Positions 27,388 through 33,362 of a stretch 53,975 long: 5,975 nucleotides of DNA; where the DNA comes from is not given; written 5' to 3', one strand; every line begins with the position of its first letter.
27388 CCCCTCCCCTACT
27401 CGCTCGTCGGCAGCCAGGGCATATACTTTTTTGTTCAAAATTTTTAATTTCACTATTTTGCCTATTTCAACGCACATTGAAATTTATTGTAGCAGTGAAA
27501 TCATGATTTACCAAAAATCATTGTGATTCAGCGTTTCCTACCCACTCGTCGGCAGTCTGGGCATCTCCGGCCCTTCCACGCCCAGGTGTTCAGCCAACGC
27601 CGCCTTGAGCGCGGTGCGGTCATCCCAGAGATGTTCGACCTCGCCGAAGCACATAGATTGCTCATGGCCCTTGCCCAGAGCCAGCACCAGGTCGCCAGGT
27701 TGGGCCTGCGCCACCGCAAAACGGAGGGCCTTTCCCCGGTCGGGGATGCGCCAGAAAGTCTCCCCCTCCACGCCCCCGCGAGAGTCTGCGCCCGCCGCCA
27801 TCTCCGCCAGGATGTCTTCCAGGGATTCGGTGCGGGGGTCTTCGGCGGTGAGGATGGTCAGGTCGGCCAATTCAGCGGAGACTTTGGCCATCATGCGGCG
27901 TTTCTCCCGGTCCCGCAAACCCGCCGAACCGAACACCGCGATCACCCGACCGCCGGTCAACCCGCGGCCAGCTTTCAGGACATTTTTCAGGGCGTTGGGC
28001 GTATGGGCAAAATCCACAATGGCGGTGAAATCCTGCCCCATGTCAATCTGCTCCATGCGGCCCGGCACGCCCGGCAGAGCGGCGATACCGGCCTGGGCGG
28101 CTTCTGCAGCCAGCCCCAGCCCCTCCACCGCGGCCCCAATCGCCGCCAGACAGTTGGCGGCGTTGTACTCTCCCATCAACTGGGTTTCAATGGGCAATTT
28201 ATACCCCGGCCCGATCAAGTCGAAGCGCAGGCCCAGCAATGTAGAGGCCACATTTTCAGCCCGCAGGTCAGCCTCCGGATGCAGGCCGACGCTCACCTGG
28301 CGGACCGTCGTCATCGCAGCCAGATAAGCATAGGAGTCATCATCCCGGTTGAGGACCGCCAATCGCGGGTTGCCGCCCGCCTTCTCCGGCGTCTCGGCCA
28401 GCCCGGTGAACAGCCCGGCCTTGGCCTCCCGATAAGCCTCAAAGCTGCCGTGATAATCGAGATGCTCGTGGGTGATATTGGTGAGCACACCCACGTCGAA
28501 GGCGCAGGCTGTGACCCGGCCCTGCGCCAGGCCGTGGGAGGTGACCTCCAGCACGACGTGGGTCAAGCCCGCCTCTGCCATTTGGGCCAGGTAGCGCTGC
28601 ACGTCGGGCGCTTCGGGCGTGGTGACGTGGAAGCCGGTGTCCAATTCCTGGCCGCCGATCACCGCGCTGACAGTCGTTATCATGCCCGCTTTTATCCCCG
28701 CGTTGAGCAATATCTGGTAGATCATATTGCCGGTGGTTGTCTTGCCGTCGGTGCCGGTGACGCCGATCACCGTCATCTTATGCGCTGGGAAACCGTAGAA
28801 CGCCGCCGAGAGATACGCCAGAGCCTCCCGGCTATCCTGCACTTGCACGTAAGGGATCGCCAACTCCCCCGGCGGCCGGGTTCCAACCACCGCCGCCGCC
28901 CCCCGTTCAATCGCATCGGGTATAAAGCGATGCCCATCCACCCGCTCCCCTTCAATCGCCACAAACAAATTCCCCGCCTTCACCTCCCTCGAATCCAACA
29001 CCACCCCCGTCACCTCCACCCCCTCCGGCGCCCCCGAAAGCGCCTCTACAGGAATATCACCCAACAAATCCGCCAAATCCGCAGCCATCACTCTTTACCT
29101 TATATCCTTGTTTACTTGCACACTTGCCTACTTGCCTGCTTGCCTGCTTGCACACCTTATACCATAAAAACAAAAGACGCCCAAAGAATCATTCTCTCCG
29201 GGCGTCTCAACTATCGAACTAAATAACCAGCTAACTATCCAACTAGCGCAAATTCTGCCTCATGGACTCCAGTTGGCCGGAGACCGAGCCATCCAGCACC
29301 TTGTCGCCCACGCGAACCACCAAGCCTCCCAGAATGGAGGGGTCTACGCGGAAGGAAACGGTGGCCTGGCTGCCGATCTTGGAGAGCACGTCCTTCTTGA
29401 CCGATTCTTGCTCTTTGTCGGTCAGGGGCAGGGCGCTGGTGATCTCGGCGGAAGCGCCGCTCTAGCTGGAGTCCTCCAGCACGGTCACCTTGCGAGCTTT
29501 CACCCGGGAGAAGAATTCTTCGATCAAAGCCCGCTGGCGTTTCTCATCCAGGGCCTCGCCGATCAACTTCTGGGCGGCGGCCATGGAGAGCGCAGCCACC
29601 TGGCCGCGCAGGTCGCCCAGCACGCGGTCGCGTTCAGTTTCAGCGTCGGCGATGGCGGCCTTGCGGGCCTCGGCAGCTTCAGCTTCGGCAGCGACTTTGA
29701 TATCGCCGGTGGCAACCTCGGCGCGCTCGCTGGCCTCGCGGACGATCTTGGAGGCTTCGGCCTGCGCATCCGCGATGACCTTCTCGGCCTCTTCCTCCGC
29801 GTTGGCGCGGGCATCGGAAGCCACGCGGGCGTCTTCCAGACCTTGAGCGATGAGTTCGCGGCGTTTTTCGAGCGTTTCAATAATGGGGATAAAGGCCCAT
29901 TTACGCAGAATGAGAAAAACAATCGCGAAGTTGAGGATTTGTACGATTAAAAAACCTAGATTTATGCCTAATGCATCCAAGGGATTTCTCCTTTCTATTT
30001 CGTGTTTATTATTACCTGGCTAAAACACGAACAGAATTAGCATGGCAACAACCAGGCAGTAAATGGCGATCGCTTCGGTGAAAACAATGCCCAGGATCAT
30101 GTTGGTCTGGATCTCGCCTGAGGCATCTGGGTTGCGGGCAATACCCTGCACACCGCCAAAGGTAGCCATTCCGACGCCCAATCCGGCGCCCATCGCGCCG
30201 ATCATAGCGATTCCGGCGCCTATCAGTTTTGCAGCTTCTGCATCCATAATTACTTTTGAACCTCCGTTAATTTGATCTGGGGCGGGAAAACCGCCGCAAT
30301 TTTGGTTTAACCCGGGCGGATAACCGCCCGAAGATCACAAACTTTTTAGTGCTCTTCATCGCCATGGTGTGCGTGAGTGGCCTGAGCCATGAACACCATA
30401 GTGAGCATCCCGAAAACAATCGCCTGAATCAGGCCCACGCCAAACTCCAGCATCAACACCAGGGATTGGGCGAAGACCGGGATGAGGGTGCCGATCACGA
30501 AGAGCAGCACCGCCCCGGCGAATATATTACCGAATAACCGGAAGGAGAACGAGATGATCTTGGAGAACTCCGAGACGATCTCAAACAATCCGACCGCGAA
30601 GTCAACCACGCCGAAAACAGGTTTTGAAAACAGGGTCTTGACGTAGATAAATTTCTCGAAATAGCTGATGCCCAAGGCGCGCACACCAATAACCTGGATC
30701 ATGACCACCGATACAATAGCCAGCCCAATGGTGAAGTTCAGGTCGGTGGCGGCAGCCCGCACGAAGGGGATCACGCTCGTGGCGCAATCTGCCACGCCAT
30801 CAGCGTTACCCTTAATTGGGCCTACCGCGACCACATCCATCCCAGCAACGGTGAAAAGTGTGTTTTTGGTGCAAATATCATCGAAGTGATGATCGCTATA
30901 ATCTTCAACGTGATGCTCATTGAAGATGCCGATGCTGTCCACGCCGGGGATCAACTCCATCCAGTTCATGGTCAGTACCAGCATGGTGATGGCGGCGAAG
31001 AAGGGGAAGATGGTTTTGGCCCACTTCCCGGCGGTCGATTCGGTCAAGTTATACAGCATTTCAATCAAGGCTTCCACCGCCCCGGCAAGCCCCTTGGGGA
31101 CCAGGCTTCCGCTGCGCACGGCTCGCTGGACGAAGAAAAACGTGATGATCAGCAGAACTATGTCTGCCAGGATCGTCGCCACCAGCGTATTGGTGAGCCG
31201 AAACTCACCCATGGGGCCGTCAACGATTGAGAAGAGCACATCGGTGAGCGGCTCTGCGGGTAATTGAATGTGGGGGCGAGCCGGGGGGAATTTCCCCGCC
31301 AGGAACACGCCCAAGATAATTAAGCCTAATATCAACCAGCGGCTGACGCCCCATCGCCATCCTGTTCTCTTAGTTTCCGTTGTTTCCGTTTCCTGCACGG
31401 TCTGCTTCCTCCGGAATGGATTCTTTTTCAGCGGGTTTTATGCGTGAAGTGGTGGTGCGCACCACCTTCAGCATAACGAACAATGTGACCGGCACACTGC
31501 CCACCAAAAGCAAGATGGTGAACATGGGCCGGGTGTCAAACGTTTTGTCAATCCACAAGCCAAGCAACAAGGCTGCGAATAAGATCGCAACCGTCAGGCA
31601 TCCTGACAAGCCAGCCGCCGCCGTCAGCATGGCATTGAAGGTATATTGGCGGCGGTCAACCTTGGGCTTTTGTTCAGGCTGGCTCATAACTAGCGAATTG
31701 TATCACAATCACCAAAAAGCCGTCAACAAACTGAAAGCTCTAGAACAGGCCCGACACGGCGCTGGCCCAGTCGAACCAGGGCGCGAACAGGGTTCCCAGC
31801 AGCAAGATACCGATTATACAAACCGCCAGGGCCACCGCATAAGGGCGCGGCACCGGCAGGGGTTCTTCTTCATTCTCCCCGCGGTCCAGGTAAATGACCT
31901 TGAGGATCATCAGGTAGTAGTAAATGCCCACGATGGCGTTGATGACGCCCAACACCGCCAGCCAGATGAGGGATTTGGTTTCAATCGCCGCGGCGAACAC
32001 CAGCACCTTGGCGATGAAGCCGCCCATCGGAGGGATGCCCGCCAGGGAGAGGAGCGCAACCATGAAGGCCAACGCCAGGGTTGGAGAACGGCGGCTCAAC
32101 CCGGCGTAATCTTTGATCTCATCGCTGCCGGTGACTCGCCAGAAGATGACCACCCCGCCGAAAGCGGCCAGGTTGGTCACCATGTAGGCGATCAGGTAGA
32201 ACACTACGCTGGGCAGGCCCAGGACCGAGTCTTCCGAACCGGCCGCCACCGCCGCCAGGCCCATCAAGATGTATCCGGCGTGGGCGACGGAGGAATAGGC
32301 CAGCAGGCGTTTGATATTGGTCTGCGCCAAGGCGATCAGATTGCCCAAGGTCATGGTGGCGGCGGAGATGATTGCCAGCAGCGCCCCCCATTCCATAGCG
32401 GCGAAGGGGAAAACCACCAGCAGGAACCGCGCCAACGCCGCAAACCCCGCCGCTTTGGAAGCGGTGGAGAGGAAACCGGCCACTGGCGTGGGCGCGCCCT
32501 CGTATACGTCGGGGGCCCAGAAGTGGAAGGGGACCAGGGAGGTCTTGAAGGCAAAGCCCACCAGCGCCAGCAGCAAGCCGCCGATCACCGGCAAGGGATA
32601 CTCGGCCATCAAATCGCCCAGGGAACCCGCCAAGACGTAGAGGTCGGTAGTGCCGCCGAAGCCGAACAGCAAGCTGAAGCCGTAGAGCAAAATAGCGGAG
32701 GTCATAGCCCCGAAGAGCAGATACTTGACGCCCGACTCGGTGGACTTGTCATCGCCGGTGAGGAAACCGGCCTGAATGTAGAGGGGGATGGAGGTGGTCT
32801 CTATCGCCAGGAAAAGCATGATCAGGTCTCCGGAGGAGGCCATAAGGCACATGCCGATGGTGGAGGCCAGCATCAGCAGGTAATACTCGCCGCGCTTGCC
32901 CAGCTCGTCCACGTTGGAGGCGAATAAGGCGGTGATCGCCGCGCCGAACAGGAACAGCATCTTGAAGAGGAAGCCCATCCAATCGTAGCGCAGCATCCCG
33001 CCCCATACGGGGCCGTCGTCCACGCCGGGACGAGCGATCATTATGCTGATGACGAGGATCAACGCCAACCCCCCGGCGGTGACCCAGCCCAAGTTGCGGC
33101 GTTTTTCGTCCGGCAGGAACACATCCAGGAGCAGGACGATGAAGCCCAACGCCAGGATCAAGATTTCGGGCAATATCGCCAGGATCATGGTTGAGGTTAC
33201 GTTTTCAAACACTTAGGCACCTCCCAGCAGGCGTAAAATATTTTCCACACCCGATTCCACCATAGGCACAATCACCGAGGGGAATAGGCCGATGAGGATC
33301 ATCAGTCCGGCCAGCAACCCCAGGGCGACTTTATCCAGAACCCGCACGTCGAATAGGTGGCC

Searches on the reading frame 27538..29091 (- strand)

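Call 29: search_protein_families(library=pfam, proteins=[window:27538-29091:-], max_evalue=0.001)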
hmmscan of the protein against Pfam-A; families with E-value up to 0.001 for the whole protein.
window:27538-29091:- (517 aa): 3 families
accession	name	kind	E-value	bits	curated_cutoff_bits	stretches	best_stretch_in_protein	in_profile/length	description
PF08245.18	Mur_ligase_M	-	3e-49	168.1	24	1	111-321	1-200/200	Mur ligase middle domain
PF02875.26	Mur_ligase_C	-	2.8e-29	102.9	28.4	1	344-475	1-127/127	Mur ligase, glutamate ligase domain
PF01225.30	Mur_ligase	-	7.1e-15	55.6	21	1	26-99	1-95/95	Mur ligase family, catalytic domain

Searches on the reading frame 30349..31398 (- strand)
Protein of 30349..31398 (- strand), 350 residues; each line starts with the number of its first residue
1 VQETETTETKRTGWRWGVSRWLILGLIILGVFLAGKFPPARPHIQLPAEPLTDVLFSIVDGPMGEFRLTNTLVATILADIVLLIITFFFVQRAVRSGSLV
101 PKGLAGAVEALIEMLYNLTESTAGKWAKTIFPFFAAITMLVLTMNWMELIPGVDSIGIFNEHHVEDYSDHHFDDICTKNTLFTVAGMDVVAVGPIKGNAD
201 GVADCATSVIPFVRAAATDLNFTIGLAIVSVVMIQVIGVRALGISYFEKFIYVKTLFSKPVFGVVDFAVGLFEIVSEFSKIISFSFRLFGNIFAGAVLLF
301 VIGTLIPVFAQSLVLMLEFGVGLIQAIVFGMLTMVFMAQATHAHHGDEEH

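Call 71: search_protein_families(library=pfam, proteins=[window:30349-31398:-], max_evalue=0.00001)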
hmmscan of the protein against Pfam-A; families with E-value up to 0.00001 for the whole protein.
window:30349-31398:- (350 aa): 1 family
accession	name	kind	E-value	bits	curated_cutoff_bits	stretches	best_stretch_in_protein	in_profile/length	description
PF00119.25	ATP-synt_A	-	5.7e-34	118.3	33.9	1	81-337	7-216/217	ATP synthase A chain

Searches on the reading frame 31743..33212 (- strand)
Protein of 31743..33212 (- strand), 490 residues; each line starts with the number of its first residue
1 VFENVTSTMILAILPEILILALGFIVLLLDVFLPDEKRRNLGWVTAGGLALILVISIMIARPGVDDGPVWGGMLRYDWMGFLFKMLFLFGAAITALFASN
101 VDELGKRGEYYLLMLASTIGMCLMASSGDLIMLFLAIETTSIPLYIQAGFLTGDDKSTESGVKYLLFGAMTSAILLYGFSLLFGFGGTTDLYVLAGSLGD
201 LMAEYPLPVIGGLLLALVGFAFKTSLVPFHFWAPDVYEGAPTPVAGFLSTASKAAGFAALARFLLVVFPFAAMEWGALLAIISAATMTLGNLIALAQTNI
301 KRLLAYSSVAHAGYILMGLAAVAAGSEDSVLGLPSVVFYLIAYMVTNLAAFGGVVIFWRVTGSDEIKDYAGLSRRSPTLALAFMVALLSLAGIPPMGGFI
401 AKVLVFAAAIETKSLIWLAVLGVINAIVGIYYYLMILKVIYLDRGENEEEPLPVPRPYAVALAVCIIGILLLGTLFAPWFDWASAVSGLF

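Call 71: search_protein_families(library=pfam, proteins=[window:31743-33212:-], max_evalue=0.00001)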
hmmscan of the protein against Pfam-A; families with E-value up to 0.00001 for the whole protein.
window:31743-33212:- (490 aa): 1 family
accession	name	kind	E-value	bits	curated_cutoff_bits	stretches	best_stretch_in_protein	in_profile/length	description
PF00361.26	Proton_antipo_M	-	3.9e-71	240.1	21.5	1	127-427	1-292/294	NADH:quinone oxidoreductase/Mrp antiporter, TM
